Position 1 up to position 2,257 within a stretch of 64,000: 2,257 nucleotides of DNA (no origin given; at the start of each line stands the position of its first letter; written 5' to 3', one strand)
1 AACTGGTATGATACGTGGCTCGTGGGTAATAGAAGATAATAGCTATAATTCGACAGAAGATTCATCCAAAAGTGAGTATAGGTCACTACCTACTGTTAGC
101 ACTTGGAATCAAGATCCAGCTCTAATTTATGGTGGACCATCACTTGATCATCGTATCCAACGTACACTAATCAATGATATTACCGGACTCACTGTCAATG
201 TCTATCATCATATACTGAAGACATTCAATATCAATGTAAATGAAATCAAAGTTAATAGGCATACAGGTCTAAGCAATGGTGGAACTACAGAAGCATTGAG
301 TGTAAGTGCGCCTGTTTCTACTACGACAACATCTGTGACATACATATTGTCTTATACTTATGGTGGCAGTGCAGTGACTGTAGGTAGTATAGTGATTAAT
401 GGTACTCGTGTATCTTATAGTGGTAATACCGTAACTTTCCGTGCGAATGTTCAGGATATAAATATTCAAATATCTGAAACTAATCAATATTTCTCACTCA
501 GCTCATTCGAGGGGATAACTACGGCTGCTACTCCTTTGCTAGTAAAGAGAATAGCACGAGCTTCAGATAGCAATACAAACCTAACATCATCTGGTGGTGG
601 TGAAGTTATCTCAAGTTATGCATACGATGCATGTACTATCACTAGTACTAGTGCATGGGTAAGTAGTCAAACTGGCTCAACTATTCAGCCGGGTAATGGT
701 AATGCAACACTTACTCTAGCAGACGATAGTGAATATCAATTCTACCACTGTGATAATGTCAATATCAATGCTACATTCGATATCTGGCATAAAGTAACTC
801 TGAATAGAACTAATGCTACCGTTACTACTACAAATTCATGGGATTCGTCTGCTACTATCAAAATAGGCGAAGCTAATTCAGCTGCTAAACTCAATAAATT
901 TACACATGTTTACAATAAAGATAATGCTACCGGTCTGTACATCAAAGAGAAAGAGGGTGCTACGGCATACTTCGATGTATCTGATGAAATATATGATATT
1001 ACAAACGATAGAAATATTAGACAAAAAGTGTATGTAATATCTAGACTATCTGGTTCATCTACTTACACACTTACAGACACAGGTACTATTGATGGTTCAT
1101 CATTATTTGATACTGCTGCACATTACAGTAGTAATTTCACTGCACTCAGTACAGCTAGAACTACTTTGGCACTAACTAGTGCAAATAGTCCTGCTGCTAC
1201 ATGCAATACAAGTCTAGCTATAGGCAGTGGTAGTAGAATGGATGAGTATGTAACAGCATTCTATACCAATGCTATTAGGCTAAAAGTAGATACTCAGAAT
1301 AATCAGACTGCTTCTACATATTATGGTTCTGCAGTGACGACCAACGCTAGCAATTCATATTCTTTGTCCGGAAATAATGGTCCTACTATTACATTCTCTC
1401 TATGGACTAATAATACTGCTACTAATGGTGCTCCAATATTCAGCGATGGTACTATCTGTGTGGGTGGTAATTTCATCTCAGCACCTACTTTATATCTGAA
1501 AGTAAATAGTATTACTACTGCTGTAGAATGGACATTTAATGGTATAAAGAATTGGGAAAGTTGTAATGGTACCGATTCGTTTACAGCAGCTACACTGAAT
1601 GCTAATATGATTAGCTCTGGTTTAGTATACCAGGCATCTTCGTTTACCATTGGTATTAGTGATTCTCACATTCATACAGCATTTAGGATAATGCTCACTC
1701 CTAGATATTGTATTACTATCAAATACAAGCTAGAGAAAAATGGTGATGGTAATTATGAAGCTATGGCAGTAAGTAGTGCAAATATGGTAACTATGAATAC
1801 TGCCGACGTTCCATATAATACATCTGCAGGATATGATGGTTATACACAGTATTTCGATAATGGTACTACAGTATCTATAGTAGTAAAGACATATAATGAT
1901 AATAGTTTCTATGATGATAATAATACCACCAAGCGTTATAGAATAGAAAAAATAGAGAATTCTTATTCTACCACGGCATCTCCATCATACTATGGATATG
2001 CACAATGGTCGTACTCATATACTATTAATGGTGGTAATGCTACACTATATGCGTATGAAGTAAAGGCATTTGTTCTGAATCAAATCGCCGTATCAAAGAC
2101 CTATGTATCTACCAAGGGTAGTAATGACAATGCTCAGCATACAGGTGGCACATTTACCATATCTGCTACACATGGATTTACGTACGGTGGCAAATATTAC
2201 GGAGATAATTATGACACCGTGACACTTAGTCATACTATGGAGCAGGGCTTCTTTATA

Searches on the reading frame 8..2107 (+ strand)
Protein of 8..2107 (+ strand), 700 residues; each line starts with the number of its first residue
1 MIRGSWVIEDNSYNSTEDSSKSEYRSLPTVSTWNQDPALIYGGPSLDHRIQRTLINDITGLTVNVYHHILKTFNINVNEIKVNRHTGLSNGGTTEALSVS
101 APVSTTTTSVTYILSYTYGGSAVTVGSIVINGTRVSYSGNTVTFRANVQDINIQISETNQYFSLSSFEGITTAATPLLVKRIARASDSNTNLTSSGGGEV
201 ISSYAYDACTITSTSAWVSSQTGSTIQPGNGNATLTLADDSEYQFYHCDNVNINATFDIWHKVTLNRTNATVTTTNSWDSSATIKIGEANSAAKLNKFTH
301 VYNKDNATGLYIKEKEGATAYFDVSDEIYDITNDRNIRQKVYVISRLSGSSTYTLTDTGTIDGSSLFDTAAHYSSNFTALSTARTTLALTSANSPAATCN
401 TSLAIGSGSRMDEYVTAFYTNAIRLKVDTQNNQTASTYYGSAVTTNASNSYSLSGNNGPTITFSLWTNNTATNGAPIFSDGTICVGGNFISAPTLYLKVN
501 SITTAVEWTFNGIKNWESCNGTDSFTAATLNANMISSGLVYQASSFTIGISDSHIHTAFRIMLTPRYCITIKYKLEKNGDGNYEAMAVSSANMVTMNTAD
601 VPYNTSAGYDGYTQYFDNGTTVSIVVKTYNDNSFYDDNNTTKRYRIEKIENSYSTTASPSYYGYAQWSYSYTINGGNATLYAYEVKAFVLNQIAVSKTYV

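Call 82: find_related_loci(query=A11, collection=metagenome_contigs, flank=10000)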
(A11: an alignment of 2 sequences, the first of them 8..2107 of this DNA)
Query A11 (700 aa) in metagenome_contigs; peptide patterns used: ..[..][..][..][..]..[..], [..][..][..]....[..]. (x = any residue, [..] = any of these).
242 stretches matched a pattern, but none encodes a relative of the query by tblastn (E <= 1e-3).
